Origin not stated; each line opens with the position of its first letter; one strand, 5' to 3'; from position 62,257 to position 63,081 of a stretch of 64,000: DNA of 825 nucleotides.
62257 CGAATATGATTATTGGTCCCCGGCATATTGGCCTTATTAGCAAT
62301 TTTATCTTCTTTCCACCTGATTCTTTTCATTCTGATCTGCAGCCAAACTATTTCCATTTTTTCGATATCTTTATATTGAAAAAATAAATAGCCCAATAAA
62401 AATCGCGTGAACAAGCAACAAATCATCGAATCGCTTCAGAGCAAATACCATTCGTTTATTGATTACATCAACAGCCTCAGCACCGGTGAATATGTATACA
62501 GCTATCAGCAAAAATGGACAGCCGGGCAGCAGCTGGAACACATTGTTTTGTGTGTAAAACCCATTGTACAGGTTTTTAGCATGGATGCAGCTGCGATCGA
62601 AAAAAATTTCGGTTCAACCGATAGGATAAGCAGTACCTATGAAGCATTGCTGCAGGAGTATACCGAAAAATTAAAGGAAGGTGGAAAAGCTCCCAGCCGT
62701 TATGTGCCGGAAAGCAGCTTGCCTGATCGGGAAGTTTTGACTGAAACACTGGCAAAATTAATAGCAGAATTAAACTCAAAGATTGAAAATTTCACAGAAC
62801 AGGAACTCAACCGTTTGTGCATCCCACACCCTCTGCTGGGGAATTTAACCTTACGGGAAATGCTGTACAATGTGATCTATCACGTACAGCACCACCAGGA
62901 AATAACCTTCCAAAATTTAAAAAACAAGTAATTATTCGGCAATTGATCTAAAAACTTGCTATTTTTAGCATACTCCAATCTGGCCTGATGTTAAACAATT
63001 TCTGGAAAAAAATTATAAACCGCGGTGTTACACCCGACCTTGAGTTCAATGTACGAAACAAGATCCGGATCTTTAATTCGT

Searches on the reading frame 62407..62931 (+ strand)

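Call 70: search_protein_families(library=pfam, proteins=[window:62407-62931:+], max_evalue=0.00001)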
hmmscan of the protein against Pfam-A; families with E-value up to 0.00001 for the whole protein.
window:62407-62931:+ (174 aa): 3 families
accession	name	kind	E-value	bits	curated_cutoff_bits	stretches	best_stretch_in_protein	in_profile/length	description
PF12867.12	DinB_2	-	6.2e-11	43.3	24.8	1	15-165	7-126/128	DinB superfamily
PF05163.17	DinB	-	6.4e-08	33.2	23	1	4-163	6-134/165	DinB family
PF07606.16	DUF1569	-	9.9e-07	29.5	21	1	18-165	16-147/152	Protein of unknown function (DUF1569)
